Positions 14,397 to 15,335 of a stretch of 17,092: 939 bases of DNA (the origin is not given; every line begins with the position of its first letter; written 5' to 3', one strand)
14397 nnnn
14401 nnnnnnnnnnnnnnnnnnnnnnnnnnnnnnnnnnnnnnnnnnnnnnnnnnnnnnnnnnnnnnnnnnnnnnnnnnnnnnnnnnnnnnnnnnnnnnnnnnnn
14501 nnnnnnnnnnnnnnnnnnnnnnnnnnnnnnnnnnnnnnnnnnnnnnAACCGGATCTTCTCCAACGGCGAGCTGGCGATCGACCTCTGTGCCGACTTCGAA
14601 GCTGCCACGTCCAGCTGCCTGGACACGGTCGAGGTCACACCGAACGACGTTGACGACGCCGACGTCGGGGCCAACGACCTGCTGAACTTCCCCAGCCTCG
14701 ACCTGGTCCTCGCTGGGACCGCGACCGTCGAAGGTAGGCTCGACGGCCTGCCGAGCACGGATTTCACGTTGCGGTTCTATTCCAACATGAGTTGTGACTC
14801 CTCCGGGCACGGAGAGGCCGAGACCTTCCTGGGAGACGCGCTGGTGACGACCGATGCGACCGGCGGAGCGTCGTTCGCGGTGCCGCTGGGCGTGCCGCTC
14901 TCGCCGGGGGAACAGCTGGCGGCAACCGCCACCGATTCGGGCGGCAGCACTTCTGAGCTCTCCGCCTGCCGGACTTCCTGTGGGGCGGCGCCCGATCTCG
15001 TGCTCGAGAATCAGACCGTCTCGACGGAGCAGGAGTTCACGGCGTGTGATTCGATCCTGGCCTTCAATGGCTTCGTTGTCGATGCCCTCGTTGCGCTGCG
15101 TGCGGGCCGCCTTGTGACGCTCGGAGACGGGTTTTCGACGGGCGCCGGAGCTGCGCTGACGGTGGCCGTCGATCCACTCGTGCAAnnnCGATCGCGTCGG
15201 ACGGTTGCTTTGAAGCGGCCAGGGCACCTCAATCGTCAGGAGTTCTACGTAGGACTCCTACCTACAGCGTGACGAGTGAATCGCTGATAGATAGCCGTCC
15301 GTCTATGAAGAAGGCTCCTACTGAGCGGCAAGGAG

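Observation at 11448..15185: Two adjacent large secreted proteins share a cysteine-containing C-terminal tail of about 65 aa that matches no sorting domain I can recognise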

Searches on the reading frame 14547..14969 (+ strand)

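Call 73: search_protein_families(library=pfam, proteins=[window:14547-14969:+], max_evalue=10)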
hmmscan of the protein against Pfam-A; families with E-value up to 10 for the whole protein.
seq(141 aa): 1 family
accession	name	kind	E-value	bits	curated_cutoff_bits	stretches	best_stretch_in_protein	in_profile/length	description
PF17936.7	Big_6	-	0.0096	16.6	27.6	1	92-137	34-75/83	Bacterial Ig domain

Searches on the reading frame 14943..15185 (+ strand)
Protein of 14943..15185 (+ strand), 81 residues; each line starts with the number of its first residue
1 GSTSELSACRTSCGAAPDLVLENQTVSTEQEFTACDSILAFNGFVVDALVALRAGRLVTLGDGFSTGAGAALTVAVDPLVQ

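Call 8: search_protein_families(library=ncbifam, proteins=[window:14943-15185:+], max_evalue=10)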
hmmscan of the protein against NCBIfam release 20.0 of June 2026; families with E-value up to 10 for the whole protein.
seq(81 aa): 1 family
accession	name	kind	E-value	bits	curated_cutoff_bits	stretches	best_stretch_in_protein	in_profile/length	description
NF045639.1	GCX_COOH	domain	0.014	15.2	26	1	47-71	16-40/49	3-coathanger stack domain-containing protein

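Call 9: search_protein_families(library=pfam, proteins=[window:14943-15185:+], max_evalue=10)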
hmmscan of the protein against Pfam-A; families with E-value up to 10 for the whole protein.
seq(81 aa): 1 family
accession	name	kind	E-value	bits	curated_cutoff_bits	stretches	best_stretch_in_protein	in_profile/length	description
PF13165.11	SCIFF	-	1.1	9.7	27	1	3-16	25-38/44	Six-cysteine peptide SCIFF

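Call 85: predict_structure(alignment_id=A6)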
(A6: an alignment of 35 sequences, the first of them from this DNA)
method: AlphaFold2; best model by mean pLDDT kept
length: 81 residues; sequences in the alignment: 35
mean_pLDDT: 90.5   pTM: 0.76
mean pLDDT of the five models: 90.5, 90.3, 89.5, 88.5, 88.0
residues with pLDDT >= 90: 64; 70-90: 6; 50-70: 10; < 50: 1
segments of 3 or more residues with pLDDT < 50: none
pLDDT, mean of each block of 10 residues (from residue 1): 54 88 98 97 98 98 97 94 77
secondary structure, 60 per line:
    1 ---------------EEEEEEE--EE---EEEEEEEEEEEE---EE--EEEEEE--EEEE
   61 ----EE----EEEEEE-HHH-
elements in order: E16-22 E30-41 E49-54 E57-60 E71-76
